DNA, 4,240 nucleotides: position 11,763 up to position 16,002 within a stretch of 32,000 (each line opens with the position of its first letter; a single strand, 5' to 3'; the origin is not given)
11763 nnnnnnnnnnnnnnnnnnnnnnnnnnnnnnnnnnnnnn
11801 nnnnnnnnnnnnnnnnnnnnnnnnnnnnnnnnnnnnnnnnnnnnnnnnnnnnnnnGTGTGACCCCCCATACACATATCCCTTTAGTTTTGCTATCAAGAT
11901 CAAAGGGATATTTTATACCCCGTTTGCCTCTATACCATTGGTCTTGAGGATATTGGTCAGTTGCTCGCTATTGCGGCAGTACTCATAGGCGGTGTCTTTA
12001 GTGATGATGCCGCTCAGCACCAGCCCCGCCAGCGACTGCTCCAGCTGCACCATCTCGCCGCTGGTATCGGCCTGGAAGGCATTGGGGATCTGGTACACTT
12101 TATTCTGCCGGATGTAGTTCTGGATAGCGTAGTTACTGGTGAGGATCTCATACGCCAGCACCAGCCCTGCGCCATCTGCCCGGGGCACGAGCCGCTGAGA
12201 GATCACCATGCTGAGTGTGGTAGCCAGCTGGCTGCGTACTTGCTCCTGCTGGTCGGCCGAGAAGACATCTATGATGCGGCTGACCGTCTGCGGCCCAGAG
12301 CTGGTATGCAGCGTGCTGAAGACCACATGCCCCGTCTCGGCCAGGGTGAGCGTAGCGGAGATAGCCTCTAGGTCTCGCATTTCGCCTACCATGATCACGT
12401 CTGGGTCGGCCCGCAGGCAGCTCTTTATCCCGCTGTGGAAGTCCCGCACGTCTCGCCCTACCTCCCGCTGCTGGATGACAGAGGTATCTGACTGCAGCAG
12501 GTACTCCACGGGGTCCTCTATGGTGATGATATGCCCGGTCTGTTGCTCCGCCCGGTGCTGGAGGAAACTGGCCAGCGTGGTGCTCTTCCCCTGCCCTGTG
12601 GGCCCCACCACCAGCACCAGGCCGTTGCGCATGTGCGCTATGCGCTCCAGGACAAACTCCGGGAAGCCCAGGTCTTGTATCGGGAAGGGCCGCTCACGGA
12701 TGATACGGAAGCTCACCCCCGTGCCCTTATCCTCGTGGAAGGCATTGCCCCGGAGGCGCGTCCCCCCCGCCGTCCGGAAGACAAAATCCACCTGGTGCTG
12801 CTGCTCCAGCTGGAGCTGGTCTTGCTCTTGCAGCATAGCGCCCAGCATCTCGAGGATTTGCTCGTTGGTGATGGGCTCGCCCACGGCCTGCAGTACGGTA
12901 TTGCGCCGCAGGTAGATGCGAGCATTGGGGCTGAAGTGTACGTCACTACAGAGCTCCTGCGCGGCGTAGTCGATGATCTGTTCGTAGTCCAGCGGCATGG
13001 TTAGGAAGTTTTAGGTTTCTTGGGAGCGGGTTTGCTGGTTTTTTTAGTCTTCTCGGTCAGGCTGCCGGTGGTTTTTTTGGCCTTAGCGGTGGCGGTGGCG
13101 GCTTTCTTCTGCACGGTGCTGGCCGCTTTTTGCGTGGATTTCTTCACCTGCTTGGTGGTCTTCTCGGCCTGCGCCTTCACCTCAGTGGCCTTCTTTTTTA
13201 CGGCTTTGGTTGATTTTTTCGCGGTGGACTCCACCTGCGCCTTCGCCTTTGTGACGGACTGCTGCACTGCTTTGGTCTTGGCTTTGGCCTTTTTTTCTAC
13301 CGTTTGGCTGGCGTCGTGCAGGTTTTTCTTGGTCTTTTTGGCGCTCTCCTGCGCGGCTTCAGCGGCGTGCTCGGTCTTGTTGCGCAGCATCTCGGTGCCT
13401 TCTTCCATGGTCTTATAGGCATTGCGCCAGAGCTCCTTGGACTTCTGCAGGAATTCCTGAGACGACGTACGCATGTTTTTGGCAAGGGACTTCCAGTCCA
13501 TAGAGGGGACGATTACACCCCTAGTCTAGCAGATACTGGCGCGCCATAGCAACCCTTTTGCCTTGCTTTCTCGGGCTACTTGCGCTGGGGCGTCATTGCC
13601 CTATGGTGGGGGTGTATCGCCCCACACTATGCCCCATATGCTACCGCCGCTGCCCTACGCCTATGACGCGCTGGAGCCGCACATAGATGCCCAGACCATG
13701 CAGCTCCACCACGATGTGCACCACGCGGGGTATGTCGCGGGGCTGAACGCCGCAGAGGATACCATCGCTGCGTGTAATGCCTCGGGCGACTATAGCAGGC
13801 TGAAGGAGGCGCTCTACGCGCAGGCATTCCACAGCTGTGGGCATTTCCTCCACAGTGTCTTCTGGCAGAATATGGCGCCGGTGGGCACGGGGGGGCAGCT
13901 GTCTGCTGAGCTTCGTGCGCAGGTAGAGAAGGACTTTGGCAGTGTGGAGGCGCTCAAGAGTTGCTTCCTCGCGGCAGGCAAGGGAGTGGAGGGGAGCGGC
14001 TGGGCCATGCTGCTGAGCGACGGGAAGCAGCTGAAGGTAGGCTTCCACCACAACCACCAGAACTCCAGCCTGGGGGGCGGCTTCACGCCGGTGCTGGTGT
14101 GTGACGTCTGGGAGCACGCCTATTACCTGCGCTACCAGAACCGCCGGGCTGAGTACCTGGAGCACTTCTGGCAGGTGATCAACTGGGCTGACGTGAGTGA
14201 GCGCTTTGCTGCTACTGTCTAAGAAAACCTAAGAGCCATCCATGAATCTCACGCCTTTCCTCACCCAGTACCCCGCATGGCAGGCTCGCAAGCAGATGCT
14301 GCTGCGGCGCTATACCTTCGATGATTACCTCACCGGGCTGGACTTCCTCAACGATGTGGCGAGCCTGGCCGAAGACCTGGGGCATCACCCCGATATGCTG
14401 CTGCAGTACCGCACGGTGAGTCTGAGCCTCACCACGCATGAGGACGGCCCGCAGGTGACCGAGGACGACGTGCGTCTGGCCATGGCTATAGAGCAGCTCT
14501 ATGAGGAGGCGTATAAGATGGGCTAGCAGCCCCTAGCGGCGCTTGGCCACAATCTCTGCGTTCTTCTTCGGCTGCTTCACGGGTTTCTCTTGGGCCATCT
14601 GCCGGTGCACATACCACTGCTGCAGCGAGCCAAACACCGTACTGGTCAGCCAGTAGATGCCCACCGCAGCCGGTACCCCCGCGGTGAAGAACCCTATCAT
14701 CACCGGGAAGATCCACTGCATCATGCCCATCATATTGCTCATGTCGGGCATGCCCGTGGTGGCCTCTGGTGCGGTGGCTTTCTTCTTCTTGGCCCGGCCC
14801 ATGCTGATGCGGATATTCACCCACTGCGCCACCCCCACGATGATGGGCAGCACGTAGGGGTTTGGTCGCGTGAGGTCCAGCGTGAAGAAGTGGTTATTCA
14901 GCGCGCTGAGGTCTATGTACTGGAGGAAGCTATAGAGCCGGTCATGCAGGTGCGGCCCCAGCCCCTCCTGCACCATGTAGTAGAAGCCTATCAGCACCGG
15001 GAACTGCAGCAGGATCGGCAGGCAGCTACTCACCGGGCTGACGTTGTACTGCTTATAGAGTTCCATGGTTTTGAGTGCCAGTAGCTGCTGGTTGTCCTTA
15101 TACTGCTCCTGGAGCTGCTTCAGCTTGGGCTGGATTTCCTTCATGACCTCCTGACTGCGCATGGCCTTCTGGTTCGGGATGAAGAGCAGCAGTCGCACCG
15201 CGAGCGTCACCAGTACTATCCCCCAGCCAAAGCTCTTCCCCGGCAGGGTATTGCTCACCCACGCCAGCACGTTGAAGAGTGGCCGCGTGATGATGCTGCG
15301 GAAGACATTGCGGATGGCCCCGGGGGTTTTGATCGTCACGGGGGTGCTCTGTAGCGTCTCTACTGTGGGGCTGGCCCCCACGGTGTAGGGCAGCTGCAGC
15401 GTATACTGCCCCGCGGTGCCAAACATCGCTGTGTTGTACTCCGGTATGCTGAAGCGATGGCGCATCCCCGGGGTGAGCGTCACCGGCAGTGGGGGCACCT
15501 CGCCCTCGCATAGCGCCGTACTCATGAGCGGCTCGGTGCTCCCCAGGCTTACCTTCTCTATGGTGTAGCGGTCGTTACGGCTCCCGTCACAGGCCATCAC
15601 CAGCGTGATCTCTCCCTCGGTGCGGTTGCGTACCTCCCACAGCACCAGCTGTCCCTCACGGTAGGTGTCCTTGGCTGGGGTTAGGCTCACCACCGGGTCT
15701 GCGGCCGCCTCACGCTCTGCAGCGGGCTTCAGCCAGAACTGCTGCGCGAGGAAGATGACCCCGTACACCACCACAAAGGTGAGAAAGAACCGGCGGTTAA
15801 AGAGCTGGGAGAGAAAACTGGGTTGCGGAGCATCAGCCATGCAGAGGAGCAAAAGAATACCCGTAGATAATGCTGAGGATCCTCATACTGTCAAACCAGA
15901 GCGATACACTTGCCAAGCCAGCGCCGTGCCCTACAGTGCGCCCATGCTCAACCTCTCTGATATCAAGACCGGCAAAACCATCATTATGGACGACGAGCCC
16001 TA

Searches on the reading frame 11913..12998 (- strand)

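Call 52: search_protein_families(library=ncbifam, proteins=[window:11913-12998:-], max_evalue=0.01)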
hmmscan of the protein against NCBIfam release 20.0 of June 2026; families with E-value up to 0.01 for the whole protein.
window:11913-12998:- (361 aa): 19 families
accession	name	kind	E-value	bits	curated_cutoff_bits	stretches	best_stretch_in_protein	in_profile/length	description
TIGR01420.1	pilT_fam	subfamily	7.8e-109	364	319.1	1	6-344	3-341/343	PilT/PilU family type 4a pilus ATPase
TIGR02525.1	plasmid_TraJ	equivalog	2.8e-44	151.6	368.3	1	62-285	82-313/372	plasmid transfer ATPase TraJ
NF007755.0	PRK10436.1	equivalog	2.5e-38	131.9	617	1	6-273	90-357/465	type II secretion system protein GspE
TIGR02524.1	dot_icm_DotB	equivalog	2e-37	129.2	463.3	1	90-296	100-309/358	Dot/Icm type IV secretion system ATPase DotB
NF041000.1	ATPase_ComGA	equivalog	2.2e-37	128.5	300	1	7-272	2-266/267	competence type IV pilus ATPase ComGA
TIGR02538.1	type_IV_pilB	equivalog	9.4e-37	126.8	675.65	1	8-273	188-454/564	type IV-A pilus assembly ATPase PilB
TIGR02533.1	type_II_gspE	equivalog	1.2e-36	126.5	630.25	1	106-273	221-381/486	type II secretion system ATPase GspE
NF053534.1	T4PilAsmATPsTfpB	equivalog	4.7e-32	111.1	850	1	109-271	317-472/584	type IV pilus assembly ATPase TfpB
TIGR03819.1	heli_sec_ATPase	hypoth_equivalog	5.1e-15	55.5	373.15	1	15-267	62-324/340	TadA family conjugal transfer-associated ATPase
TIGR02782.1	TrbB_P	equivalog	6.9e-14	51.8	304.55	1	120-267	133-277/303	P-type conjugative transfer ATPase TrbB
TIGR02788.1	VirB11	equivalog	1.2e-13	50.8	249.95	1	115-267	136-293/308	P-type DNA transfer ATPase VirB11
NF058587.1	archaellum_moto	equivalog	5.4e-13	48.5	550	1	128-321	278-462/527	archaellum flagellar ATPase motor FlaI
NF010469.0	PRK13894.1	subfamily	2.7e-10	40.1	508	1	118-251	144-273/320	conjugal transfer ATPase TrbB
NF010475.0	PRK13900.1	equivalog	2.3e-09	36.8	389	1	114-241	151-278/333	type IV secretion system ATPase VirB11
NF010407.0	PRK13833.1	subfamily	8.9e-09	35.2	499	1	128-281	147-298/323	conjugal transfer protein TrbB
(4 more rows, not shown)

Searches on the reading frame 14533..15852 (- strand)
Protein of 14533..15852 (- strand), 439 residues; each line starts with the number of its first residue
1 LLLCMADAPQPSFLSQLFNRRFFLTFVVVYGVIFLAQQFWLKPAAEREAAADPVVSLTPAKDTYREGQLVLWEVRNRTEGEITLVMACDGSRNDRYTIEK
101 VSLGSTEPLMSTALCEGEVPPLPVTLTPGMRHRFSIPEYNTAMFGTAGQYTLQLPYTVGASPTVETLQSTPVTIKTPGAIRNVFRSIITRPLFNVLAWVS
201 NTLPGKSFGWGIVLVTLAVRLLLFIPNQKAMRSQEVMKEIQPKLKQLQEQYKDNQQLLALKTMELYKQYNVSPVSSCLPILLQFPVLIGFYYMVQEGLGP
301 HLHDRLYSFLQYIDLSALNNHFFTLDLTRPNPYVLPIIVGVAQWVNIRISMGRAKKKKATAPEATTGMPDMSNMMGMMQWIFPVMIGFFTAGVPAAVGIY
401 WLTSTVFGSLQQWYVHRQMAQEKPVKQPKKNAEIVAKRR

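Call 5: search_protein_families(library=pfam, proteins=[window:14533-15852:-], max_evalue=0.1)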
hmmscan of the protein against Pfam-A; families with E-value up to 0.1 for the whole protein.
window:14533-15852:- (439 aa): 2 families
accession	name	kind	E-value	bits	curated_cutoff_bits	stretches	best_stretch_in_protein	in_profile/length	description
PF02096.25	60KD_IMP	-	4.7e-48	163.7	35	1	208-417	1-163/163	60Kd inner membrane protein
PF06781.17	CrgA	-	0.032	14.8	24.8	1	354-413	4-69/89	Cell division protein CrgA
